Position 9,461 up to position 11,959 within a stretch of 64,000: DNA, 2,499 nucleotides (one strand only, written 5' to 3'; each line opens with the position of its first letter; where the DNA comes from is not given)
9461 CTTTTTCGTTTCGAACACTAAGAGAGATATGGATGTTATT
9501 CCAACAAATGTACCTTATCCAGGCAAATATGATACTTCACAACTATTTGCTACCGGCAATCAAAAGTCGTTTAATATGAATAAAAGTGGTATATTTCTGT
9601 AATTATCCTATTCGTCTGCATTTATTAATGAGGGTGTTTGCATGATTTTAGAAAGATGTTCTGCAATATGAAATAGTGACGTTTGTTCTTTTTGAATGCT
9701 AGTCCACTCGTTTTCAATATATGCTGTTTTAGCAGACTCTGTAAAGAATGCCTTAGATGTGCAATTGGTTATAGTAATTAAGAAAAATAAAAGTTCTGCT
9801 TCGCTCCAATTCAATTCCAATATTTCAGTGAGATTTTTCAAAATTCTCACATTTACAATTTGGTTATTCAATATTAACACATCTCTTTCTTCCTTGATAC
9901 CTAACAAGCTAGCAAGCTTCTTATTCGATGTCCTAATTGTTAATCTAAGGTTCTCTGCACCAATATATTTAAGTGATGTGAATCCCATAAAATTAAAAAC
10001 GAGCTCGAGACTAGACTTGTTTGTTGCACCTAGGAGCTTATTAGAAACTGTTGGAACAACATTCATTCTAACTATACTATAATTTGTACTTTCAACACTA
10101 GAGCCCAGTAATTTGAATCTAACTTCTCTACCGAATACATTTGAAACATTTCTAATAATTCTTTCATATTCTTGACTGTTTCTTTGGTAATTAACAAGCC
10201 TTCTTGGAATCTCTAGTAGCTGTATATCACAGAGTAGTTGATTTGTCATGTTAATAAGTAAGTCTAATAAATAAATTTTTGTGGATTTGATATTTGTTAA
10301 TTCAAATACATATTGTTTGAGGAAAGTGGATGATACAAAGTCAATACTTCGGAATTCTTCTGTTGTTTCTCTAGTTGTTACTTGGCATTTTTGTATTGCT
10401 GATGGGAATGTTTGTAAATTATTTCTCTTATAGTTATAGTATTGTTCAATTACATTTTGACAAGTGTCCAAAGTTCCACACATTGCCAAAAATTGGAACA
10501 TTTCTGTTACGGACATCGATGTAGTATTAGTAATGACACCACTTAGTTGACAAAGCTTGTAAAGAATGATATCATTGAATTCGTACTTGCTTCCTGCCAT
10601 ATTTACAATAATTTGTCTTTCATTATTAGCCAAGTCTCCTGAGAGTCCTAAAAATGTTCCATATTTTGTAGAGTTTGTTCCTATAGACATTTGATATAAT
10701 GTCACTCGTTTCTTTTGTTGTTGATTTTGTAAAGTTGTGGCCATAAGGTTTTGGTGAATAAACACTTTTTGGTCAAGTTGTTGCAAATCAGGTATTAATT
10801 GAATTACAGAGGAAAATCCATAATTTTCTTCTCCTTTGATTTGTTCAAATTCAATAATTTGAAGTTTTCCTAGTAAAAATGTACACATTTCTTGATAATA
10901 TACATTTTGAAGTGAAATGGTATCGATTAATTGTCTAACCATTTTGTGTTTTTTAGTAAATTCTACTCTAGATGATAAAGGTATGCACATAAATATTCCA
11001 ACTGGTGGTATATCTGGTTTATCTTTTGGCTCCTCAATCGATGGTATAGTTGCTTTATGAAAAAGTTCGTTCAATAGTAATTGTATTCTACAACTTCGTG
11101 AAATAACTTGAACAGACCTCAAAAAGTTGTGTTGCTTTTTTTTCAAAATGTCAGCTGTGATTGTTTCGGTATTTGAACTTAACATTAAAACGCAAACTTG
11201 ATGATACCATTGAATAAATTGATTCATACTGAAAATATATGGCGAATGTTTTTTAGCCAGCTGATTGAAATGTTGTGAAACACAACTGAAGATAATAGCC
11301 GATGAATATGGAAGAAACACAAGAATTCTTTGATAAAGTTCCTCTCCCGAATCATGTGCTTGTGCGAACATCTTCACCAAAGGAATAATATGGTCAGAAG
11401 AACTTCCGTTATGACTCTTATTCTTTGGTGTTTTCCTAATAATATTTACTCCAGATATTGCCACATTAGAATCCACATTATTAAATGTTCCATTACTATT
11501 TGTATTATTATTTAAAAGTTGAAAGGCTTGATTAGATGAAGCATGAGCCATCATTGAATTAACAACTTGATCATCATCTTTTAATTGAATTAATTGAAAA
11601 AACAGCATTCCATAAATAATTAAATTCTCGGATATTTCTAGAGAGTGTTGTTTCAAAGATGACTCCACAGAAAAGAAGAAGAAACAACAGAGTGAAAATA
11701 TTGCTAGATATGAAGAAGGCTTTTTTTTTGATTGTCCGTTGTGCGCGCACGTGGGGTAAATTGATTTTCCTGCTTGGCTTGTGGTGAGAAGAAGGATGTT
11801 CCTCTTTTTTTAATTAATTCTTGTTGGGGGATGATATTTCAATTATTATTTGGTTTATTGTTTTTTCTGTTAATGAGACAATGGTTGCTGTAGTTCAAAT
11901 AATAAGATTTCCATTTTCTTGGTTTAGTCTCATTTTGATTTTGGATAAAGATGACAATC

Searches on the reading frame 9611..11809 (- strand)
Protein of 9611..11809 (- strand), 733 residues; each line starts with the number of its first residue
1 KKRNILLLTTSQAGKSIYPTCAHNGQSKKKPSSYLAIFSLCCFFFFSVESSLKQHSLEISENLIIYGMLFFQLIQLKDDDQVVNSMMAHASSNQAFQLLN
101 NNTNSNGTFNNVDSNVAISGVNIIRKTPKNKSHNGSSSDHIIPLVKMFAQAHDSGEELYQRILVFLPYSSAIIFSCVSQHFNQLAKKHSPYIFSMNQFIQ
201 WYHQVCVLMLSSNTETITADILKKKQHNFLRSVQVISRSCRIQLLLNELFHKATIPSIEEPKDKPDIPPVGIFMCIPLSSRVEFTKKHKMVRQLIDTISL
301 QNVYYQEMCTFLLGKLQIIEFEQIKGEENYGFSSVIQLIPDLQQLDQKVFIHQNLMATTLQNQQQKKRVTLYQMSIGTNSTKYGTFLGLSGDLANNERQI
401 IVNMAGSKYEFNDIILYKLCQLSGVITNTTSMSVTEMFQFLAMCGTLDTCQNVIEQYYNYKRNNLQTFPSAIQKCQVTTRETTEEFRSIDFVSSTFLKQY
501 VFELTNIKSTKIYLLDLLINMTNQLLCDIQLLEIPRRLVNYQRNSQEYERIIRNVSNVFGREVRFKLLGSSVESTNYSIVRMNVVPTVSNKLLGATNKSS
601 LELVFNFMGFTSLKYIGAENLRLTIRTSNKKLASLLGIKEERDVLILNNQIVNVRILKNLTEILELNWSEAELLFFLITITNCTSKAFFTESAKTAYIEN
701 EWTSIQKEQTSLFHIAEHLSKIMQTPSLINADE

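Call 68: search_protein_families(library=pfam, proteins=[window:9611-11809:-], max_evalue=0.01)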
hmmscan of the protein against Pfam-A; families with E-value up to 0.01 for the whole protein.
window:9611-11809:- (733 aa): 1 family
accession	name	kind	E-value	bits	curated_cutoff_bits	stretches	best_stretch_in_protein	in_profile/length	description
PF00646.38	F-box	-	0.00084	19.6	20.5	1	157-192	7-42/43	F-box domain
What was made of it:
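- Checked: A fourth borderline case is ORF 9611-11809(-) at 19.6 bits (call 68).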
